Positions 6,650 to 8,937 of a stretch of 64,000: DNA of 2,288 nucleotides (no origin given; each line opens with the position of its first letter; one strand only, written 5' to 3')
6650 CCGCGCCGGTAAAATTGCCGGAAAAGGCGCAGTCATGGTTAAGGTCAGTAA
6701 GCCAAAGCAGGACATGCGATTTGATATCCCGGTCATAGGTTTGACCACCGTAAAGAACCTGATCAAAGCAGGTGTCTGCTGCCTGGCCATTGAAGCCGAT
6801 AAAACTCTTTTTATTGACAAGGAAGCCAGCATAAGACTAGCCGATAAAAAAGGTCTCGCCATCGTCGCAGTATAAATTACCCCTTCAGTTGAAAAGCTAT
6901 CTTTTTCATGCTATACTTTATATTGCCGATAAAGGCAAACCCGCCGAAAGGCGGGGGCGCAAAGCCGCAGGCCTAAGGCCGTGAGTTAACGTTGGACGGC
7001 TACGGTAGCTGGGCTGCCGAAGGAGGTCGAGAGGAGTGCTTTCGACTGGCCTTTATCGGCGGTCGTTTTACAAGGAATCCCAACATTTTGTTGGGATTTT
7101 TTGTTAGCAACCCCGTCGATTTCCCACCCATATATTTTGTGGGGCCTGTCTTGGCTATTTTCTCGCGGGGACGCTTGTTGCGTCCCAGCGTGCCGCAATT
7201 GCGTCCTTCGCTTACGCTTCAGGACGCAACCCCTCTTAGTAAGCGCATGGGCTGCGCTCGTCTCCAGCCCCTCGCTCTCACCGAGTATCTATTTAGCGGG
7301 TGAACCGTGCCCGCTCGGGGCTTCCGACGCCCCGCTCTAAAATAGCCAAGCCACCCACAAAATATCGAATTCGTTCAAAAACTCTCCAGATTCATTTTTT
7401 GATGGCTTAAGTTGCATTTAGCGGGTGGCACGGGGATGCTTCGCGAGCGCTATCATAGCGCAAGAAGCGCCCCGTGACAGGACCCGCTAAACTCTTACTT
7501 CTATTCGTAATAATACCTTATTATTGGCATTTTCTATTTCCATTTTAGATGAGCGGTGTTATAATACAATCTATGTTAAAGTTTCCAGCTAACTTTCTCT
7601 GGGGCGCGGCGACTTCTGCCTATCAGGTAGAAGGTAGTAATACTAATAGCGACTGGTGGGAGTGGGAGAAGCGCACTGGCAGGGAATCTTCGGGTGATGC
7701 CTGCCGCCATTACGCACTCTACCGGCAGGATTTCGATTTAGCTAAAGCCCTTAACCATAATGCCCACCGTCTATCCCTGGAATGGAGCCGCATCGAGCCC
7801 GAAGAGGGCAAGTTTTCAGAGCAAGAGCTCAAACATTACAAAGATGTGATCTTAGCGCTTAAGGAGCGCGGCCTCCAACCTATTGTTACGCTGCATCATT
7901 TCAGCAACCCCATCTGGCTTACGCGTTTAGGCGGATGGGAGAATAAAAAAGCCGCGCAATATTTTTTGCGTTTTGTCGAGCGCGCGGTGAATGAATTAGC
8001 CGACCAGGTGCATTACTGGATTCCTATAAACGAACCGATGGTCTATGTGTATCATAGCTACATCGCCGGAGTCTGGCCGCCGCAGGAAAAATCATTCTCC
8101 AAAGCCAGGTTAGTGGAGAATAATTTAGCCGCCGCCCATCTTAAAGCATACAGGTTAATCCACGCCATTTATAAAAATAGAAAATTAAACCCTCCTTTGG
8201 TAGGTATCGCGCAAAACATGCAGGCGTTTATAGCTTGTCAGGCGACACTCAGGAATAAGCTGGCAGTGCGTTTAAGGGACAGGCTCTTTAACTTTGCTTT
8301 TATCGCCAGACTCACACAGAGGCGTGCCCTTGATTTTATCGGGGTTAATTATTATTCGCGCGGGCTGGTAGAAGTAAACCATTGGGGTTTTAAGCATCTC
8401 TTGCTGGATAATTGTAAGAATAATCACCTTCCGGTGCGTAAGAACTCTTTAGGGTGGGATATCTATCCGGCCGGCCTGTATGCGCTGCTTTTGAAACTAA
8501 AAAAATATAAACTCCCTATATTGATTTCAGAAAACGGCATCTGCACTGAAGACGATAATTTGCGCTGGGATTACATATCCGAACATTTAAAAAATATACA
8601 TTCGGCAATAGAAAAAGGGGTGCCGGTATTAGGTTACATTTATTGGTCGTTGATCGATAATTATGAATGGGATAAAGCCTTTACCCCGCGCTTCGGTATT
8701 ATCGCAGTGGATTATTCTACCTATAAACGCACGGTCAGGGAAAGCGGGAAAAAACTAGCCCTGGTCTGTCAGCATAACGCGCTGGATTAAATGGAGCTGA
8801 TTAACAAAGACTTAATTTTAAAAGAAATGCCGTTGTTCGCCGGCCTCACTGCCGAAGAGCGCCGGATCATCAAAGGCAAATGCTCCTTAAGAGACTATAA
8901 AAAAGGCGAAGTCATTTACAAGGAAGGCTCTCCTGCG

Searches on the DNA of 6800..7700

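Call 13: search_rna_families(source=window, start=6800, end=7700, threshold=evalue, max_evalue=1, show_alignments=3)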
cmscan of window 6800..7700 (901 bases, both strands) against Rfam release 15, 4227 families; matches with E-value up to 1: 3.
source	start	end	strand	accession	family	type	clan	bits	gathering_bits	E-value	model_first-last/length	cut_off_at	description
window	6925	7022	+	RF03167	c-di-GMP-I-GGC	Cis-reg; riboswitch;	CL00126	73.4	59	2.4e-17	1-80/80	no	c-di-GMP-I-GGC riboswitch aptamer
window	7336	7422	-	RF03353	MIR5291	Gene; miRNA;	-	20.9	54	0.81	1-65/65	no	MIR5291 microRNA precursor family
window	6844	6957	-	RF02837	anti-hemB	Gene; sRNA;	-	15.7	49.5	0.77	1-81/81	no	Burkholderia RNA 7 (anti-hemB)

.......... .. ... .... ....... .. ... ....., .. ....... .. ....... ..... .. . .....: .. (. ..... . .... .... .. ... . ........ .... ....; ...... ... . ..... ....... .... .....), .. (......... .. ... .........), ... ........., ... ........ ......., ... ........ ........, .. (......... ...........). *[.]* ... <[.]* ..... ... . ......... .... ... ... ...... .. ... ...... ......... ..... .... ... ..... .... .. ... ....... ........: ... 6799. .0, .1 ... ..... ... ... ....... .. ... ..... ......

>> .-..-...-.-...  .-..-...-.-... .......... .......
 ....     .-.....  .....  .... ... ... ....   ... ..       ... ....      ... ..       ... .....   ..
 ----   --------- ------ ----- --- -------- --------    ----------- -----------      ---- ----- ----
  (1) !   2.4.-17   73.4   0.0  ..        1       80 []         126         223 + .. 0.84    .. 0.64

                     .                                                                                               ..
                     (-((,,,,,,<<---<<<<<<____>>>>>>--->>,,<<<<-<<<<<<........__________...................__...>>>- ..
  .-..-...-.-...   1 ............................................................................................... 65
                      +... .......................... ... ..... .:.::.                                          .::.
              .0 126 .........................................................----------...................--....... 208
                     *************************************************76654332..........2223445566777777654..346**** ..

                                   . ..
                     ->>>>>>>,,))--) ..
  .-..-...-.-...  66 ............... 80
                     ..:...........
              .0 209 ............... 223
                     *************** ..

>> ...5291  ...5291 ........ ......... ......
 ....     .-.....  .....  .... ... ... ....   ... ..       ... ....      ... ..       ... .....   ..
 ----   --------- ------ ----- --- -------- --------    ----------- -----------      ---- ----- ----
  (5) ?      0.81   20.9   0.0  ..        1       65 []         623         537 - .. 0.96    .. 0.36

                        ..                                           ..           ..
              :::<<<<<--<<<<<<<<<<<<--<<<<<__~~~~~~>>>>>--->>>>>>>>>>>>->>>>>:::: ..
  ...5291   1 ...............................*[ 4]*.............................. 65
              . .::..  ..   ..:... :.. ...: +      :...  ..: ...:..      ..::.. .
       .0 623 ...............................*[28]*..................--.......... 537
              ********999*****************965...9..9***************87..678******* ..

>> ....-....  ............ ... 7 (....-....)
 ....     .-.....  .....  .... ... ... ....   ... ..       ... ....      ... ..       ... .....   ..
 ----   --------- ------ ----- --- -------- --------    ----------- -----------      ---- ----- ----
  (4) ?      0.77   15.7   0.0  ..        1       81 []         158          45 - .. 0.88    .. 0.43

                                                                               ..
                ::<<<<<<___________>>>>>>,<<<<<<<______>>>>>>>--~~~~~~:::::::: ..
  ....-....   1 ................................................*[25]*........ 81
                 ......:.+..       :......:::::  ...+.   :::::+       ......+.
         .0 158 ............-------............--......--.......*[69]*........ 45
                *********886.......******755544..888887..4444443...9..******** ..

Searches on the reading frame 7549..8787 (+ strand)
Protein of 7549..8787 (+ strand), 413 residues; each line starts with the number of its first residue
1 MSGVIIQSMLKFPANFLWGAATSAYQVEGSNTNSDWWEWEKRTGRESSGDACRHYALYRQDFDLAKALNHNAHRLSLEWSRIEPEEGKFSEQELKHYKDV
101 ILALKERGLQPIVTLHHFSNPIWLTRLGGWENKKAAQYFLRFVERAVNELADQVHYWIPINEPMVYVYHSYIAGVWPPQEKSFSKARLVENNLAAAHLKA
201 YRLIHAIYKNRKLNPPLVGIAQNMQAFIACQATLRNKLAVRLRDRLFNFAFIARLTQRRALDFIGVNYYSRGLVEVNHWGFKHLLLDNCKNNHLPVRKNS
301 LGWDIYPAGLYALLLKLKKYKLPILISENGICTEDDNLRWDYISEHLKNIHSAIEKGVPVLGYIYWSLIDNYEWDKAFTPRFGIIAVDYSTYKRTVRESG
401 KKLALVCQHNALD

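Call 4: search_protein_families(library=pfam, proteins=[window:7549-8787:+], max_evalue=1)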
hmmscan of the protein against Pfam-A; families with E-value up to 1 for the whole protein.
window:7549-8787:+ (413 aa): 3 families
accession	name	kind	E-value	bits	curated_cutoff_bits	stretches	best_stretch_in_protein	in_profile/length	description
PF00232.24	Glyco_hydro_1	-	4.8e-83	279.5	22.6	2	11-252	4-250/453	Glycosyl hydrolase family 1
PF00150.24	Cellulase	-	0.00035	20.6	23.5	1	58-155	23-121/272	Cellulase (glycosyl hydrolase family 5)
PF02449.21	Glyco_hydro_42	-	0.012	15.4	21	1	58-126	12-78/376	Beta-galactosidase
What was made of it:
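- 7573..8790 (+): GH1 β-glycosidase, 405 aa from the likely start. The mechanical ORF call begins at 7549. Pfam Glyco_hydro_1, E 5e-83 (call 4).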

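Call 5: search_protein_families(library=ncbifam, proteins=[window:7549-8787:+], max_evalue=1)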
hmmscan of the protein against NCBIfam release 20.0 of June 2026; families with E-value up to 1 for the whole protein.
window:7549-8787:+ (413 aa): 8 families
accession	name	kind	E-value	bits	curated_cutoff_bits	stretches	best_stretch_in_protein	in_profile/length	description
TIGR03356.1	BGL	equivalog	9.2e-89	298.3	478.5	2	12-257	1-251/427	GH1 family beta-glucosidase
NF041004.1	Beta_gal_BgaS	equivalog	1.1e-62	212.2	475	2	91-401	125-457/479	beta-galactosidase BgaS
NF010036.0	PRK13511.1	subfamily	6.1e-61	206.4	610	2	10-246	3-241/469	6-phospho-beta-galactosidase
TIGR01233.1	lacG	equivalog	2.5e-45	155.2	561.2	2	12-248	4-241/472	6-phospho-beta-galactosidase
NF007154.0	PRK09589.1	subfamily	7.4e-33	114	624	2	50-163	61-177/476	6-phospho-beta-glucosidase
NF007356.0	PRK09852.1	subfamily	8.4e-32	110.5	623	3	48-175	63-192/474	6-phospho-beta-glucosidase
NF007158.0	PRK09593.1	subfamily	1.9e-30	106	639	3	50-170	67-190/478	6-phospho-beta-glucosidase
NF011589.0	PRK15014.1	subfamily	7.4e-28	98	686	2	50-162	63-178/477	6-phospho-beta-glucosidase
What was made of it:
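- On Glycoside hydrolase family 1: It is below the TIGR03356 BGL equivalog cut-off, at 298 against 478 bits (call 5).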

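Call 69: search_solved_structures(query=window:7549-8787:+, max_evalue=1e-20, show_alignments=1)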
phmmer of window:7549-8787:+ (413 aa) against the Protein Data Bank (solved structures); distinct sequences matched with E-value up to 1e-20: 193 (the best 60 are shown).
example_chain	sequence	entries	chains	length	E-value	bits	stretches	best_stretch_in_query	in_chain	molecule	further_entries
1vff_A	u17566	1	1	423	3.8e-92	312.7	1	10-400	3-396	beta-glucosidase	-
6z1h_A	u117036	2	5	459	1.8e-78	267.6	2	9-225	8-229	ANCESTRAL RECONSTRUCTED GLYCOSIDASE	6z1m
4r27_A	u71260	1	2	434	3.3e-68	233.8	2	11-179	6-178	Glycoside hydrolase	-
8in1_A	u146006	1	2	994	8.3e-67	229.2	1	11-206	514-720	Beta-Glucosidase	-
7e5j_A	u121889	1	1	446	7.8e-63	216.1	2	8-255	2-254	Beta-glucosidase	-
8kap_A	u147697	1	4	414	2.4e-62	214.5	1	10-404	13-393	SGR_2426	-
8xpc_A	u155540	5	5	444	3.8e-62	213.9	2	9-256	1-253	beta-glucosidase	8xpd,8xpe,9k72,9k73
1od0_A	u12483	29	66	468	1.1e-61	212.3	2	8-213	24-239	BETA-GLUCOSIDASE A | BETA-GLUCOSIDASE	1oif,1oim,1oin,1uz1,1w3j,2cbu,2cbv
25pt_A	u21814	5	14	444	1.6e-61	211.8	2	11-255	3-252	Beta-glucosidase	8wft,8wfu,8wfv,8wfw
9u98_A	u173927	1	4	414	2.3e-61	211.3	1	10-404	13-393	Putative beta-glucosidase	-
6wiu_A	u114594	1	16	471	1.9e-59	204.9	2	8-251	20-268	Beta-glucosidase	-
9gcj_A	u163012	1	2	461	2.5e-59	204.5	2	6-208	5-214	beta-glucosidase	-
9gci_A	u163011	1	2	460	2.8e-59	204.4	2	6-208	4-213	beta-glucosidase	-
4ptv_A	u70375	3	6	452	1e-58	202.6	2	10-252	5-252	Glycoside hydrolase family 1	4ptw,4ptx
3ahx_A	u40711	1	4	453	1.2e-58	202.3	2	9-209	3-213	Beta-glucosidase A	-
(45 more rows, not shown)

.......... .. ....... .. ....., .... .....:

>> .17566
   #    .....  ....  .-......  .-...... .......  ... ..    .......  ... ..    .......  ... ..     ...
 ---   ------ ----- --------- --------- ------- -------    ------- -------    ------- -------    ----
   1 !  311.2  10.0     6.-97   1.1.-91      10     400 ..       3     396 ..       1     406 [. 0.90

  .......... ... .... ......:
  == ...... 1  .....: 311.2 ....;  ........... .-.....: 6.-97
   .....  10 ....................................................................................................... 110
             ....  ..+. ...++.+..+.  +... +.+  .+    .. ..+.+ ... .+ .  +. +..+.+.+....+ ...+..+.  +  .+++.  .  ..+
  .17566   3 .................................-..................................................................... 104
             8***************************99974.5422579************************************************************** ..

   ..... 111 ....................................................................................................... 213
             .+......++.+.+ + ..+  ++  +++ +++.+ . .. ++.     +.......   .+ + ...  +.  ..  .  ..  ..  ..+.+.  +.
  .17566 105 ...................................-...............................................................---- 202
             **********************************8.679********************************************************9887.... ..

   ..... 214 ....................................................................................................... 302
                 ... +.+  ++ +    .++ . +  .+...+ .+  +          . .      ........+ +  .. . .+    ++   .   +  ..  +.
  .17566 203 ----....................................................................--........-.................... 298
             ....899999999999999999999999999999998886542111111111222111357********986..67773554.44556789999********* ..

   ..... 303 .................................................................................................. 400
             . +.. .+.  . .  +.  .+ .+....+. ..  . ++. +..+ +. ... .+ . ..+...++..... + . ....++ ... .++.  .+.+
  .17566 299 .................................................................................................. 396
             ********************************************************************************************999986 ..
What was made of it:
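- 7573..8790 (+): The best PDB hit is 1vff at 312 bits (call 69).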

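Call 77: search_protein_families(library=padloc, proteins=[window:7549-8787:+], max_evalue=0.001)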
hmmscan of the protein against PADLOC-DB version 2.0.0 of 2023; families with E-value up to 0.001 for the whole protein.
window:7549-8787:+ (413 aa): 0 families
